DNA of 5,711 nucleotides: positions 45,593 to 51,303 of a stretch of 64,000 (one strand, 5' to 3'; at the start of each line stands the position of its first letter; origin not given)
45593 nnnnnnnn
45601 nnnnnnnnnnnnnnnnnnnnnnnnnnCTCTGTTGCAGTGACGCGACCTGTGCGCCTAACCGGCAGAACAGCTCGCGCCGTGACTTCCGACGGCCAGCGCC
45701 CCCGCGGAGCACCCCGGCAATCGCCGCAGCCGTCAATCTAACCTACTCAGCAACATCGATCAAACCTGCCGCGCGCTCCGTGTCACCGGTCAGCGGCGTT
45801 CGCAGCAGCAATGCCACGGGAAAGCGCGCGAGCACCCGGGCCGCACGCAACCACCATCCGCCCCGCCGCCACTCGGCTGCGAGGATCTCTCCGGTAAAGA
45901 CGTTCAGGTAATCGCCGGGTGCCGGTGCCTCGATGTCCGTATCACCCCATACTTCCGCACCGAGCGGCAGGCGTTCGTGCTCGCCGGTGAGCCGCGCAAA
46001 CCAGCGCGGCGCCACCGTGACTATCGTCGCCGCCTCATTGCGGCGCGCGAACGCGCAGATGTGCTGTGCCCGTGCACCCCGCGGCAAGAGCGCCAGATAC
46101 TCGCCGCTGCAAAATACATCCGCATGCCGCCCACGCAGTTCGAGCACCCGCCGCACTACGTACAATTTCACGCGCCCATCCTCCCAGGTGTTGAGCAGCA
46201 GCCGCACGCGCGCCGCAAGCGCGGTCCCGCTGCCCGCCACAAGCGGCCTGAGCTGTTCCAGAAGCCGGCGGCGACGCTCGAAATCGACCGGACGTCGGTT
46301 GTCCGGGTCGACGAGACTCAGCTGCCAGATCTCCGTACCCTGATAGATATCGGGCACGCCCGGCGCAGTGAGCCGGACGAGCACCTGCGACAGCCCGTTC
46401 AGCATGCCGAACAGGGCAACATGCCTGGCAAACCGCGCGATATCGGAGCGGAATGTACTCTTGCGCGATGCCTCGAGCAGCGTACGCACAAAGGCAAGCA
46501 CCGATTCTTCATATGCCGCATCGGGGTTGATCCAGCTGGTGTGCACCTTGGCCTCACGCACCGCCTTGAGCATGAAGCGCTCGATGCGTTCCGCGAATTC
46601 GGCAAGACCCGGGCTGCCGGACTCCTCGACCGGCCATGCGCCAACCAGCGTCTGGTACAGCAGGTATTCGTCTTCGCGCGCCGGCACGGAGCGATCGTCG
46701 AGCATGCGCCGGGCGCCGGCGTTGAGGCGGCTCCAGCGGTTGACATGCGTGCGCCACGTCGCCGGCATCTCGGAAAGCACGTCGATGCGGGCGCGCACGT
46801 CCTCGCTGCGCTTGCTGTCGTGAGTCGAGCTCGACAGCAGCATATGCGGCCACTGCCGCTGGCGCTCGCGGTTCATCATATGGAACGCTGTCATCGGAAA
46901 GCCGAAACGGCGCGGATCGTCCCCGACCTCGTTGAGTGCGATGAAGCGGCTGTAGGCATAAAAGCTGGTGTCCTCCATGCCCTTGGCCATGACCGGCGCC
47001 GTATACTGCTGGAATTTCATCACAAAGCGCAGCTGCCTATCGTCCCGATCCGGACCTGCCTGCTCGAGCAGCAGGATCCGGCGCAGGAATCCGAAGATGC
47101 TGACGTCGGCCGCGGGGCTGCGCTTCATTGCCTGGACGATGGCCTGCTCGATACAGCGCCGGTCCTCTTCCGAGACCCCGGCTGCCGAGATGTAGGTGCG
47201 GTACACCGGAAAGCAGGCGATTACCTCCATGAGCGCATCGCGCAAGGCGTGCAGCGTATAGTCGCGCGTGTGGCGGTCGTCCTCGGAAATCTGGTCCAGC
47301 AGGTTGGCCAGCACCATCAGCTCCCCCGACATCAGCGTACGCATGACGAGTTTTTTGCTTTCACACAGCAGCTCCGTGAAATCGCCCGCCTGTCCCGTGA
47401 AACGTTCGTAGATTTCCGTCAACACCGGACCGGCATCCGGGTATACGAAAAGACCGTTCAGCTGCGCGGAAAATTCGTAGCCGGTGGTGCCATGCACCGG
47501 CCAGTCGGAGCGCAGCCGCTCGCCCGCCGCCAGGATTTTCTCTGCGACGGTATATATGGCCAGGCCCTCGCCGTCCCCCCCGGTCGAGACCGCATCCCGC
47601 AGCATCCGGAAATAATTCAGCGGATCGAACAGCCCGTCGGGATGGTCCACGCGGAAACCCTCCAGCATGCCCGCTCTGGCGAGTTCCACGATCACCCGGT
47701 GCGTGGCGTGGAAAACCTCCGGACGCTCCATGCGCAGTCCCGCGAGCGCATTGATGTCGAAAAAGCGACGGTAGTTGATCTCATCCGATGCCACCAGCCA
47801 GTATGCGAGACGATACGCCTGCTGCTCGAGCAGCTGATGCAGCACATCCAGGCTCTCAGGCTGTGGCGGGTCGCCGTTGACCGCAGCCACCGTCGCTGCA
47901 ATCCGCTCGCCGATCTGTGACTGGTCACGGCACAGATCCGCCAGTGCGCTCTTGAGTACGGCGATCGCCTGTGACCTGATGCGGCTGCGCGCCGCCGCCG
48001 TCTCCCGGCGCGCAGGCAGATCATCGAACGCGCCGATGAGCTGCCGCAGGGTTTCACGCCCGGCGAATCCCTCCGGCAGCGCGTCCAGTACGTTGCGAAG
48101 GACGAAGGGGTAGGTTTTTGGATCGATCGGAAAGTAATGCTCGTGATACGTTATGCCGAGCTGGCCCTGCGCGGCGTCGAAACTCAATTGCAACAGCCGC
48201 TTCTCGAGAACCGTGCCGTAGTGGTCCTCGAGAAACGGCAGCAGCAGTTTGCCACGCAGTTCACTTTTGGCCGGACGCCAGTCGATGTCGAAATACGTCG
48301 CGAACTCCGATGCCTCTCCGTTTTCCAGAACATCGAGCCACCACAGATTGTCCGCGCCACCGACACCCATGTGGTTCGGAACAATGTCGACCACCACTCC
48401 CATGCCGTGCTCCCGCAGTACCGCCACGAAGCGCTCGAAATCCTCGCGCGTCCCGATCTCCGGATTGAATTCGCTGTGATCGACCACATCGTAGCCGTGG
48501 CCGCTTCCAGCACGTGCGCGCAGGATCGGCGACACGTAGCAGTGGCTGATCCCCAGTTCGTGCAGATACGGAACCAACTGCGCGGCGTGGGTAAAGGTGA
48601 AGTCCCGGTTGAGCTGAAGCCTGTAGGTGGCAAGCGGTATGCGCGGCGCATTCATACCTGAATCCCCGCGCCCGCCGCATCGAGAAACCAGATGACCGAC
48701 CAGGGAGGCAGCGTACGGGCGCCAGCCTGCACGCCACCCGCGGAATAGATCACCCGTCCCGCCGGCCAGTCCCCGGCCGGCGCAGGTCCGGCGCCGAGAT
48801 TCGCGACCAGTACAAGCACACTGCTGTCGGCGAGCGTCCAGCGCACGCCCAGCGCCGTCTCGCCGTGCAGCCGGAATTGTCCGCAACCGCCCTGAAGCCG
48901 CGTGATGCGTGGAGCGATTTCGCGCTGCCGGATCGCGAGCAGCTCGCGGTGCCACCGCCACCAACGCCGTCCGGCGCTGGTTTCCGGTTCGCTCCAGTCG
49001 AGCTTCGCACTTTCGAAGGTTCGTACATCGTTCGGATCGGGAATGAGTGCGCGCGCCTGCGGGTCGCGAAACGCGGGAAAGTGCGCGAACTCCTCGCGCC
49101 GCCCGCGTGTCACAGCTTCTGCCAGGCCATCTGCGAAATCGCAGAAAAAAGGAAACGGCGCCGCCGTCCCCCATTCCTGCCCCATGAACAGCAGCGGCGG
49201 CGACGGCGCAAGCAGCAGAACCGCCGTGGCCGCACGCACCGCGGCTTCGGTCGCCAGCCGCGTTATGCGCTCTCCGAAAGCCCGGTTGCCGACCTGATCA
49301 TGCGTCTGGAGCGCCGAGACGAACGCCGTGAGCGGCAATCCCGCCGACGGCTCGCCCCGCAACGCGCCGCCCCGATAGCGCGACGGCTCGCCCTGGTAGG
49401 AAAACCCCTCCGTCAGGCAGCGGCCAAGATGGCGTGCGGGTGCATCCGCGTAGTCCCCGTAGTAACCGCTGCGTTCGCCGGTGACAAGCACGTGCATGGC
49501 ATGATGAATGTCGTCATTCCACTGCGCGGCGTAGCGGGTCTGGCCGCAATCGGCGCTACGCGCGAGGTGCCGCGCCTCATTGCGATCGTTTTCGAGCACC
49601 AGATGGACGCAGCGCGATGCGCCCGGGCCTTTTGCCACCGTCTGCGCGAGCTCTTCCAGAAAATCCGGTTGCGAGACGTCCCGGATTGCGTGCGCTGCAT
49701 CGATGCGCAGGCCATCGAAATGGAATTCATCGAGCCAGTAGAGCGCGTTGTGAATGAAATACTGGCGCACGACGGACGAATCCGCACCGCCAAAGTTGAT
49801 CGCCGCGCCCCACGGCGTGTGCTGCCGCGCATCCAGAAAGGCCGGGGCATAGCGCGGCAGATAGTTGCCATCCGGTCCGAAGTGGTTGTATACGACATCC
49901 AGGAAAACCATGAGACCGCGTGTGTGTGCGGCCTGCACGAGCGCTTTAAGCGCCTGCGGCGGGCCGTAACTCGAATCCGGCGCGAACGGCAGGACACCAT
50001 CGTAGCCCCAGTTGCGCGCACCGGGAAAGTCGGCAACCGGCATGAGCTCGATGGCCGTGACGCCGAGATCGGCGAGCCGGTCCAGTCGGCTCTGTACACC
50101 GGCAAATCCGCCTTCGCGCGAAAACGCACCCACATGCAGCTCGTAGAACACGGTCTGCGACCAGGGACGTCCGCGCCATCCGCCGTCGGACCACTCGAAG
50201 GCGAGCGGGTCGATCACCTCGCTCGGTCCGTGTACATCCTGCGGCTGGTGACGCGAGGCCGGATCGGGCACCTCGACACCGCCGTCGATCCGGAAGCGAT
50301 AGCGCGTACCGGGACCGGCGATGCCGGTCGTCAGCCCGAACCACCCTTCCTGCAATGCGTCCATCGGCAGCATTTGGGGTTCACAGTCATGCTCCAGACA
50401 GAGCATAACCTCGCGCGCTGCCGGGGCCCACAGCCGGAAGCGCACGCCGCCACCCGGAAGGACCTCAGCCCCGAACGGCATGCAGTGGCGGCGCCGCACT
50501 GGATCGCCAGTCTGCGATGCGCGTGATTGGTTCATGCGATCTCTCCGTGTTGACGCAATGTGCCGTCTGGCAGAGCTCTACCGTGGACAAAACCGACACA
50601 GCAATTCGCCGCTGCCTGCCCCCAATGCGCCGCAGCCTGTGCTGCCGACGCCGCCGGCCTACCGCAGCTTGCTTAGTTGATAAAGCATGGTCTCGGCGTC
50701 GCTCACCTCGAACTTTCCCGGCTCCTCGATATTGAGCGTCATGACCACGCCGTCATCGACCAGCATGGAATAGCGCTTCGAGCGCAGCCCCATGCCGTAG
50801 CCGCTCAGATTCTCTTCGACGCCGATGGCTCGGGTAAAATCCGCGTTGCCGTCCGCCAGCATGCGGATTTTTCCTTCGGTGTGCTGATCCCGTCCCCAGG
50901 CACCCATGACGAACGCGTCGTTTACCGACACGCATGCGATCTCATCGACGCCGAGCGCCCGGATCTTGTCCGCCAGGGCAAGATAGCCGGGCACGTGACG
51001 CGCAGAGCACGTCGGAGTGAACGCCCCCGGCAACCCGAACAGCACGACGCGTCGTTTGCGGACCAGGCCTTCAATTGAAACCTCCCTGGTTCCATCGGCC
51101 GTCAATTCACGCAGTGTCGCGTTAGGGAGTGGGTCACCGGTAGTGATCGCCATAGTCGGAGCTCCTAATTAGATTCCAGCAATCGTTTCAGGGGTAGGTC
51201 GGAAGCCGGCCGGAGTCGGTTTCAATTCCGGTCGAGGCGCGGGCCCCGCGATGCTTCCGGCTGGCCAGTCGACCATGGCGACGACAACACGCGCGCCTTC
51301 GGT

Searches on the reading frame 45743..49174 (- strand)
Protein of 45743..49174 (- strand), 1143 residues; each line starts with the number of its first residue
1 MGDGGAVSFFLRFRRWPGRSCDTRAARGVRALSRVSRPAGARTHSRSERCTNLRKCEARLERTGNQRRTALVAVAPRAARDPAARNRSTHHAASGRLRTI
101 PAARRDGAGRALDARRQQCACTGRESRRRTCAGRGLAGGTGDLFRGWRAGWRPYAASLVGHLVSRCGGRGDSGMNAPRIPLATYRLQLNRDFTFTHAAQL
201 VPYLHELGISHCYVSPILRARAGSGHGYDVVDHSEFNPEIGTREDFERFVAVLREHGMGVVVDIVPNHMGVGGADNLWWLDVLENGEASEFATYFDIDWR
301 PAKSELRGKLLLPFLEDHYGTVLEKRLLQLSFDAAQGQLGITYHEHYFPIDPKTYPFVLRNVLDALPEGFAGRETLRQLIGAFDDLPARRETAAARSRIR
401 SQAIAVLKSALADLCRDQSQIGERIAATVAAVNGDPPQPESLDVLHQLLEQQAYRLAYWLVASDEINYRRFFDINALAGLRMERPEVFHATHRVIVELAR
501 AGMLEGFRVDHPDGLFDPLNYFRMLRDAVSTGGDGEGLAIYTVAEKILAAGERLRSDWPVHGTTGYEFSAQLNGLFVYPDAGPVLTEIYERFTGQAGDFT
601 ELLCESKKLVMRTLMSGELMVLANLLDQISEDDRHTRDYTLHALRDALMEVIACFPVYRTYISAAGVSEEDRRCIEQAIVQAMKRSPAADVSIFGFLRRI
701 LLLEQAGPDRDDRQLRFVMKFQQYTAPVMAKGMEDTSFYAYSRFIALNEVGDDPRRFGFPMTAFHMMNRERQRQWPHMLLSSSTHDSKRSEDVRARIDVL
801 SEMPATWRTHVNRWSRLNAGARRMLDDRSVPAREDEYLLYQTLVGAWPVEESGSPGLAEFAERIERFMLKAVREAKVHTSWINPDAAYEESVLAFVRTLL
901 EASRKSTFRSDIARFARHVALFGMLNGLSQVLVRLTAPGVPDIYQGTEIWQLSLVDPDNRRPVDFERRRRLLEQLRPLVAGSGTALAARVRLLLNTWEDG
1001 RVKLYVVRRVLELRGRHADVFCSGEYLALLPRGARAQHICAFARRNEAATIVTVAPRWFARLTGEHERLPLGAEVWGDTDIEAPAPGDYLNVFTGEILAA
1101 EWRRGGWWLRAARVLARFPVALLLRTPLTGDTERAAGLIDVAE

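Call 25: search_protein_families(library=pfam, proteins=[window:45743-49174:-], max_evalue=0.00001)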
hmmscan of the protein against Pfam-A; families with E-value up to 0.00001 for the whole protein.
window:45743-49174:- (1143 aa): 1 family
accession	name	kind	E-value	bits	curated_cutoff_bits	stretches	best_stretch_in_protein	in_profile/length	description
PF00128.31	Alpha-amylase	-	3e-18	66.7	22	1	201-304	25-121/446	Alpha amylase, catalytic domain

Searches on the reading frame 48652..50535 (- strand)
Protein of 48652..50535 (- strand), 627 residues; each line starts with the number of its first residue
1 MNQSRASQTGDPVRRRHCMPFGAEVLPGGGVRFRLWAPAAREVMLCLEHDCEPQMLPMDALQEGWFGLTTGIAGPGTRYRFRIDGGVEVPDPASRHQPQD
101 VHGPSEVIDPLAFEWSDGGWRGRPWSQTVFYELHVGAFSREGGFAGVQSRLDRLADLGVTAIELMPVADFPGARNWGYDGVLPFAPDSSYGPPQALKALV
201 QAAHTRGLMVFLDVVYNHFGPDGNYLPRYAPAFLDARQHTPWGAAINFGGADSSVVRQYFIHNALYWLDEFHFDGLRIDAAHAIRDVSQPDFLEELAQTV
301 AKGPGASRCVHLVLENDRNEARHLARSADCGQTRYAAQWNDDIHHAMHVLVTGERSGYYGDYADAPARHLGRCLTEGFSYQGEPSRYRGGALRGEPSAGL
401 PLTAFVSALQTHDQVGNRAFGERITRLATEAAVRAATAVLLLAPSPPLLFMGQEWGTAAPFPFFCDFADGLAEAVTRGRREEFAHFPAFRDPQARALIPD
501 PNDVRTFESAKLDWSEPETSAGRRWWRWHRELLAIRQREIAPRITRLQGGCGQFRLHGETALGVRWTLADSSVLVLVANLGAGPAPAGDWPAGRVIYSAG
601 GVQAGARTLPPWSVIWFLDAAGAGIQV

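Call 25: search_protein_families(library=pfam, proteins=[window:48652-50535:-], max_evalue=0.00001)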
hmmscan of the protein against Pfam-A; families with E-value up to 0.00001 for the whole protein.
window:48652-50535:- (627 aa): 3 families
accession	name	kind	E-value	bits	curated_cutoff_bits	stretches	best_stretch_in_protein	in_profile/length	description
PF11941.14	DUF3459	-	3.7e-19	69.3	22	1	528-617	1-90/90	Domain of unknown function (DUF3459)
PF00128.31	Alpha-amylase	-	1.6e-18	67.6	22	1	140-223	14-96/446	Alpha amylase, catalytic domain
PF02922.24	CBM_48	-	3.7e-10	40.4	22.4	1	20-86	1-71/83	Carbohydrate-binding module 48 (Isoamylase N-terminal domain)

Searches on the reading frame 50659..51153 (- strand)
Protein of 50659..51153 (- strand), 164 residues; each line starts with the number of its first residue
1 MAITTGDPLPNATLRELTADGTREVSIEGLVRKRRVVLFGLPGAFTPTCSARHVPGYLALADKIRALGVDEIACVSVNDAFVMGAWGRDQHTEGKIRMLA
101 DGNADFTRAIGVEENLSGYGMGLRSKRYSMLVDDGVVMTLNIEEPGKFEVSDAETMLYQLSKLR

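Call 25: search_protein_families(library=pfam, proteins=[window:50659-51153:-], max_evalue=0.00001)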
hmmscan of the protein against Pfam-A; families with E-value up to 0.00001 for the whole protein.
window:50659-51153:- (164 aa): 2 families
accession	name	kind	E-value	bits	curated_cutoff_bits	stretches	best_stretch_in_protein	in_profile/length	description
PF08534.16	Redoxin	-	1.1e-34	119.7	26.6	1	5-157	2-148/148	Redoxin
PF00578.27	AhpC-TSA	-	3.9e-10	40.2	26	1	6-134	2-117/124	AhpC/TSA family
